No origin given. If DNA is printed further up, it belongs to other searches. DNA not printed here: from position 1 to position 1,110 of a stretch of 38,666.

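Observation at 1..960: Unrecognisable AT-rich cargo gene at the integrase-proximal locus where e14 carries lit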

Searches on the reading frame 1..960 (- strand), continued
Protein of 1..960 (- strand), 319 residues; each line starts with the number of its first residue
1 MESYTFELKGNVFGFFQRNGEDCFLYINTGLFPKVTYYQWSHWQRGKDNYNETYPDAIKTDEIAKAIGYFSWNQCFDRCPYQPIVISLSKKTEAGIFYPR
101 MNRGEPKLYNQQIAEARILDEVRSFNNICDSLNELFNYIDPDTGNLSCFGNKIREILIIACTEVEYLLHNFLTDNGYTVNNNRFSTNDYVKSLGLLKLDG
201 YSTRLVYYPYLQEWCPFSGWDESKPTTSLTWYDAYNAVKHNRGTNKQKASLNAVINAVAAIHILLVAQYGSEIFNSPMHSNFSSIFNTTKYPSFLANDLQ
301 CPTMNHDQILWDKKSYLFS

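Call 39: search_protein_families(library=pfam, alignment_id=A1, max_evalue=10)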
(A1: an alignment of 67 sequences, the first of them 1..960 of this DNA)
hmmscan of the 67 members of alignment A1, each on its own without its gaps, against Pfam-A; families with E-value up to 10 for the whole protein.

A. member 1, window:1-960:- (319 aa): 0 families

B. families by the number of members that match (of 67 scanned): 21 families
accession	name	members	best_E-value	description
PF09442.15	DUF2018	5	0.043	Domain of unknown function (DUF2018)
PF20796.3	PDDEXK_13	3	0.0017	PD-(D/E)XK nuclease superfamily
PF10423.15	AMNp_N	2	0.045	Bacterial AMP nucleoside phosphorylase N-terminus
PF21983.2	NikA-like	1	0.0037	Mobilization protein NikA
PF08681.18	TacA1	1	0.026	Antitoxin TacA 1-like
PF15587.11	Imm9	1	0.038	Immunity protein 9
PF22188.2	Phage_spike_P1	1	0.042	Phage PM2 spike protein P1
PF02446.23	Glyco_hydro_77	1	0.047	4-alpha-glucanotransferase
PF12896.12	ANAPC4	1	0.076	Anaphase-promoting complex, cyclosome, subunit 4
PF06411.16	HdeA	1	0.077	HdeA/HdeB family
PF06148.17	COG2_N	1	0.083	COG2 N-terminal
PF02778.19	tRNA_int_endo_N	1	0.086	tRNA intron endonuclease, N-terminal domain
PF04361.18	DUF494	1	0.088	Protein of unknown function (DUF494)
PF25561.1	QRICH1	1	0.1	QRICH1 domain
PF25485.1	DUF7908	1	0.12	Domain of unknown function (DUF7908)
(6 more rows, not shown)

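Call 48: search_protein_representatives(alignment_id=A1)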
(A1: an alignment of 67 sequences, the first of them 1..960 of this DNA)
Query: 67 sequences, 319 profile positions. Proteins with E-value up to 0.001 (for the whole library): 3024; up to 1e-10: 1650; up to 1e-30: 874. The best 150 are listed.
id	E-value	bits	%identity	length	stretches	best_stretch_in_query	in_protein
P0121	3.0e-121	421.1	-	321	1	1-316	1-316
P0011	6.4e-119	413.5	-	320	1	1-316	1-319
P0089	8.7e-118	409.7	-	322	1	2-317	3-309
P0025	1.7e-116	405.5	-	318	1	1-317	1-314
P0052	2.1e-115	401.9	-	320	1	2-315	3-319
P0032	3.7e-112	391.2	-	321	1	1-314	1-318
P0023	2.7e-110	385.1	-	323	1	1-317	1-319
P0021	2.1e-108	378.9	-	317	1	3-315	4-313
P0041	3.4e-106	371.7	-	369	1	1-318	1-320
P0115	1.7e-102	359.5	-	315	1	1-317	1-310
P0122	2.3e-102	359.1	-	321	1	1-316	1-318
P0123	2.3e-102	359.0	-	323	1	3-311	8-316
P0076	4.9e-101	354.7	-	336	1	2-317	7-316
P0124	1.0e-100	353.7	-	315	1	3-318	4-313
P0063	1.5e-100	353.2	-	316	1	1-314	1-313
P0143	5.5e-63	229.7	-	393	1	59-300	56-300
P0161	6.9e-58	212.9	-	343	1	94-306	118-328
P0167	6.6e-57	209.7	-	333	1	110-312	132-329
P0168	1.3e-56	208.7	-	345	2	117-309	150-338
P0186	2.0e-55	204.8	-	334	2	124-313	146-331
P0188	2.5e-55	204.6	-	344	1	110-302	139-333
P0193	4.7e-55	203.6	-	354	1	66-309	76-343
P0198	5.8e-55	203.3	-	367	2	111-309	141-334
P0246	2.4e-52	194.7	-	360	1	79-301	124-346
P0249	2.9e-52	194.5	-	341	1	124-300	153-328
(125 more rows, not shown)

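Call 49: search_protein_families(library=pfam, proteins=[P0143, P0161, P0167, P0168, P0186, P0198, P0246, P0249, P0193, P0188], max_evalue=0.1)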
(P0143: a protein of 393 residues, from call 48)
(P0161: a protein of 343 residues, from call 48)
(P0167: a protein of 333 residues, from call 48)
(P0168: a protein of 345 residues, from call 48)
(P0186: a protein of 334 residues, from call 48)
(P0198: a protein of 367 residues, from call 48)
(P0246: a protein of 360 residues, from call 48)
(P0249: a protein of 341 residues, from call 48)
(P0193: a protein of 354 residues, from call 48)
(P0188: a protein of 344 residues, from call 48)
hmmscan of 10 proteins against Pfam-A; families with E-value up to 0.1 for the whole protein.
P0143 (393 aa): 0 families

P0161 (343 aa): 0 families

P0167 (333 aa): 0 families

P0168 (345 aa): 0 families

P0186 (334 aa): 0 families

P0198 (367 aa): 0 families

P0246 (360 aa): 0 families

P0249 (341 aa): 0 families

P0193 (354 aa): 0 families

P0188 (344 aa): 0 families

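Call 50: search_protein_families(library=padloc, proteins=[P0143, P0161, P0168, P0198, P0246, P0249, L012:128-1126:+], max_evalue=0.01)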
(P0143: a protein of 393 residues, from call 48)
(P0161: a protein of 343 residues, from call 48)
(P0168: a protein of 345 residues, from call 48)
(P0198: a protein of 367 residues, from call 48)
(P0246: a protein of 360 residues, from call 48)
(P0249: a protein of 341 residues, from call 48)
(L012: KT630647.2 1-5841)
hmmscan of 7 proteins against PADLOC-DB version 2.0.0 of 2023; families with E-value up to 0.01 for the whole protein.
P0143 (393 aa): 0 families

P0161 (343 aa): 0 families

P0168 (345 aa): 0 families

P0198 (367 aa): 0 families

P0246 (360 aa): 0 families

P0249 (341 aa): 0 families

L012:128-1126:+ (332 aa): 0 families

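Call 53: find_encoding_contigs(protein=P0018, flank=8000, max_places=2)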
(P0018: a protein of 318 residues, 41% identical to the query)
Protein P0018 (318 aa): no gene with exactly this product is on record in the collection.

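Call 54: find_encoding_contigs(protein=P0044, flank=8000, max_places=2)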
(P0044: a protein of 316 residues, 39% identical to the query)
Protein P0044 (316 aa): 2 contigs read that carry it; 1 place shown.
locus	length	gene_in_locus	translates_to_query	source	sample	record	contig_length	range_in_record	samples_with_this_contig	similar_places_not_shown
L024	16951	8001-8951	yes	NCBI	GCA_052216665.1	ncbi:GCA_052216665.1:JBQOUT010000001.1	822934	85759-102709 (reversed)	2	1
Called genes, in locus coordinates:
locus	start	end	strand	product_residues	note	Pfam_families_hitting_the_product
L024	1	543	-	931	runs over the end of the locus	PF10145:PhageMin_Tail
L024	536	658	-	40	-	PF06528:Phage_P2_GpE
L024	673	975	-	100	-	PF10109:Phage_TAC_7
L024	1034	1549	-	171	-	PF04985:Phage_tube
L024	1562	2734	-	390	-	PF22671:Gp18_domIII_N, PF04984:Phage_sheath_1, PF17482:Phage_sheath_1C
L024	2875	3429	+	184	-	-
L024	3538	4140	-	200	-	PF28596:Caudo_TAP_N, PF02413:Caudo_TAP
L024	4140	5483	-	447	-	PF12571:Phage_tail_fib, PF07484:Collar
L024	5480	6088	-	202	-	PF09684:Tail_P2_I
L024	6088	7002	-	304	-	PF26776:Baseplate_J_N, PF26078:Baseplate_J_M, PF26079:Baseplate_J_C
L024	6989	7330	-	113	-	PF04965:GPW_gp25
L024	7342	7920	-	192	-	PF04717:Phage_base_V, PF18946:Apex (weak)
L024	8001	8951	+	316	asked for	-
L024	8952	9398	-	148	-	PF05069:Phage_tail_S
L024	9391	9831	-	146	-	PF06891:P2_Phage_GpR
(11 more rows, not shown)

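Call 70: find_encoding_contigs(protein=P0012, flank=7000, max_places=3)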
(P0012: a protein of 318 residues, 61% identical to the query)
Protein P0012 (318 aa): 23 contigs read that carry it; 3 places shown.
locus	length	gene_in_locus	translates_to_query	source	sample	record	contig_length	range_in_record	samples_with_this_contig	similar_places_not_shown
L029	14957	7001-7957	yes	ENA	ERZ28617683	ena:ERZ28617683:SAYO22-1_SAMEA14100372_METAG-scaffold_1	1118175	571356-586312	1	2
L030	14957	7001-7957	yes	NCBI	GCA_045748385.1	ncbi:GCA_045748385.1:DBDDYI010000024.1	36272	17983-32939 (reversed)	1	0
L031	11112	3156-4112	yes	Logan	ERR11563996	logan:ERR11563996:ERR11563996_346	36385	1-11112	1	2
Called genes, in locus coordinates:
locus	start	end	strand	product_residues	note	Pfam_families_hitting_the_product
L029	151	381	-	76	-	-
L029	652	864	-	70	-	PF00313:CSD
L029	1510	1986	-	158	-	PF13302:Acetyltransf_3 (weak), PF00583:Acetyltransf_1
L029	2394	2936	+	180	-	PF00300:His_Phos_1 (weak)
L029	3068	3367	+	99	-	PF03992:ABM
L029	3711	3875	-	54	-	PF00180:Iso_dh (weak)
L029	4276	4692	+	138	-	-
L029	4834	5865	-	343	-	PF10544:T5orf172, PF13455:MUG113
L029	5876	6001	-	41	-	-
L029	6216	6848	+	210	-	PF02586:SRAP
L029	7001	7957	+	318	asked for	-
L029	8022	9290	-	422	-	PF00817:IMS, PF11799:IMS_C, PF13438:DUF4113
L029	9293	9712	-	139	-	PF00717:Peptidase_S24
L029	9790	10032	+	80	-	PF06183:DinI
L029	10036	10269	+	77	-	-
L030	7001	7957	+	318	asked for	-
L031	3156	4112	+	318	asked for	-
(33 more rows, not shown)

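Call 71: find_encoding_contigs(protein=P0009, flank=7000, max_places=2)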
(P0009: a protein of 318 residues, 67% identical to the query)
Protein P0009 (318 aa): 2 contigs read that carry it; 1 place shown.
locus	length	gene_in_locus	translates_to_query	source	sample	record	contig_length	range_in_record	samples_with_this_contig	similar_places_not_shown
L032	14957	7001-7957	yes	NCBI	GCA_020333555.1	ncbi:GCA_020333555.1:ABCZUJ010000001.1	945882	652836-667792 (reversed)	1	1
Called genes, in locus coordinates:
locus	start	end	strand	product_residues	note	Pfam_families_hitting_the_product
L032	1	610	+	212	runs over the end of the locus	PF05069:Phage_tail_S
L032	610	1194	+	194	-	PF04717:Phage_base_V, PF18715:Phage_spike, PF18946:Apex (weak)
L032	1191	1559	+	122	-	PF04965:GPW_gp25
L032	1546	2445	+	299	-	PF26776:Baseplate_J_N, PF26078:Baseplate_J_M, PF26079:Baseplate_J_C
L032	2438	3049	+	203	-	PF09684:Tail_P2_I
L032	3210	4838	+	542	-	PF00657:Lipase_GDSL (faint), PF13472:Lipase_GDSL_2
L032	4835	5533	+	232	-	PF13385:Laminin_G_3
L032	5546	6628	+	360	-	PF12571:Phage_tail_fib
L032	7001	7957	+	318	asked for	-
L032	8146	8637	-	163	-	PF06995:Phage_P2_GpU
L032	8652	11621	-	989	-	PF10145:PhageMin_Tail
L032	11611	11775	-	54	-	PF06528:Phage_P2_GpE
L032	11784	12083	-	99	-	-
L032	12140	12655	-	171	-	PF04985:Phage_tube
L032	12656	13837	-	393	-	PF22671:Gp18_domIII_N, PF04984:Phage_sheath_1, PF17482:Phage_sheath_1C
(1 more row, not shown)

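Call 74: fold_search(model_id=the predicted structure, library=viral)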
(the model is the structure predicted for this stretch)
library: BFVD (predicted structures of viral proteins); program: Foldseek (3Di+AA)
matches with E <= 10: 425; with E <= 0.001: 1
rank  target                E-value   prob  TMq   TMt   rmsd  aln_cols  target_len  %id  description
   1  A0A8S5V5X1            1.4e-04  1.00  0.38  0.76   3.1       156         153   17  Uncharacterized protein (Fragment) [Siphoviridae sp. ctdd214]
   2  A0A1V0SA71            2.1e-02  0.20  0.15  0.10  17.1       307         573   13  Uncharacterized protein [Catovirus CTV1]
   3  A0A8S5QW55            1.1e-01  0.14  0.17  0.22  16.9       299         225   12  NTP-PPase-like protein [Siphoviridae sp. ctt0Q14]
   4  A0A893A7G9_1          3.1e-01  0.04  0.12  0.06  22.1       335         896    8  RNA-directed RNA polymerase [Riboviria sp.]
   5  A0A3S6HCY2            5.3e-01  0.23  0.24  0.33  16.4       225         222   13  (no name in the UniProt tables at hand)
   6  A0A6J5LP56            5.9e-01  0.06  0.16  0.17  20.5       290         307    9  Uncharacterized protein [uncultured Caudovirales phage]
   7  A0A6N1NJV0            6.2e-01  0.08  0.15  0.12  16.0       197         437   11  Uncharacterized protein [Tupanvirus deep ocean]
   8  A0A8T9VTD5            7.3e-01  0.02  0.09  0.05  83.7       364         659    8  (no name in the UniProt tables at hand)
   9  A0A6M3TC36            7.6e-01  0.30  0.13  0.40  10.5        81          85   11  (no name in the UniProt tables at hand)
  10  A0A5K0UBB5            7.6e-01  0.05  0.13  0.14  15.2       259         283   10  Putative t-snare protein [Yasminevirus sp. GU-2018]
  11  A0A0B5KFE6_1          7.6e-01  0.05  0.13  0.06  20.8       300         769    9  Envelopment polyprotein [Shuangao Insect Virus 1]
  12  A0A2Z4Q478            8.1e-01  0.10  0.16  0.18  13.0       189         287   14  MuF-like minor capsid protein [Microbacterium phage Floof]
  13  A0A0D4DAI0            8.1e-01  0.05  0.12  0.17  22.1       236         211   14  Uncharacterized protein [Vibrio phage ValKK3]
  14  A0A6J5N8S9            8.1e-01  0.02  0.09  0.09  38.4       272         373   14  Uncharacterized protein [uncultured Caudovirales phage]
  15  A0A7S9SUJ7            9.0e-01  0.28  0.25  0.36   8.4       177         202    9  GNS1/SUR4 family protein [Virus NIOZ-UU159]
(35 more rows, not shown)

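Call 83: find_related_loci(query=A1, collection=viral_contigs, flank=4000)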
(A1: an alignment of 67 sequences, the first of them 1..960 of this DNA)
Query A1 (319 aa) in viral_contigs; peptide patterns used: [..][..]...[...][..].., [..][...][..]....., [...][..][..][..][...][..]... (x = any residue, [..] = any of these).
128 stretches matched a pattern; 36 encode a relative of the query (tblastn E <= 1e-3); 35 distinct loci.
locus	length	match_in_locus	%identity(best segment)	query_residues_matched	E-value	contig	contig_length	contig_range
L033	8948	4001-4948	70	1-318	1e-158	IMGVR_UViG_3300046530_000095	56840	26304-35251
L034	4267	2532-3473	41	1-312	1e-68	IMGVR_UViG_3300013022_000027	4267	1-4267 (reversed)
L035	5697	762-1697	40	1-312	6e-68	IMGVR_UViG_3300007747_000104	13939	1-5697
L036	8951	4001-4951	37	1-316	4e-64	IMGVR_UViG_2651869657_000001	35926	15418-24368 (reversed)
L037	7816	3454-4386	38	1-313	6e-63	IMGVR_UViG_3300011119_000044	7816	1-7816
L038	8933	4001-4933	37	1-311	5e-62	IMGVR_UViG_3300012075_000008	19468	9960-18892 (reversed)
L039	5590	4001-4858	38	13-304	9e-55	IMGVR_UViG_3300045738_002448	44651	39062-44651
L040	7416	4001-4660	39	85-304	6e-44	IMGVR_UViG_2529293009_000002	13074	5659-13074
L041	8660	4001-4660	39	85-304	6e-44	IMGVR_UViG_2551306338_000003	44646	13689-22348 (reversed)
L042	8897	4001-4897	35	1-294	2e-43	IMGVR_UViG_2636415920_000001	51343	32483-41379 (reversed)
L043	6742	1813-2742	33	13-314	1e-40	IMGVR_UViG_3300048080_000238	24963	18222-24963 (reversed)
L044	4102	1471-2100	40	95-294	5e-39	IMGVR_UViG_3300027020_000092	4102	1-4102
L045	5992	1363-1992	40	95-294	5e-39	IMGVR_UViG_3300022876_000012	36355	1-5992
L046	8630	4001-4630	39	95-294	2e-38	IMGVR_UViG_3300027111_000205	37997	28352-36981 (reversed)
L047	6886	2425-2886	44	125-282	8e-36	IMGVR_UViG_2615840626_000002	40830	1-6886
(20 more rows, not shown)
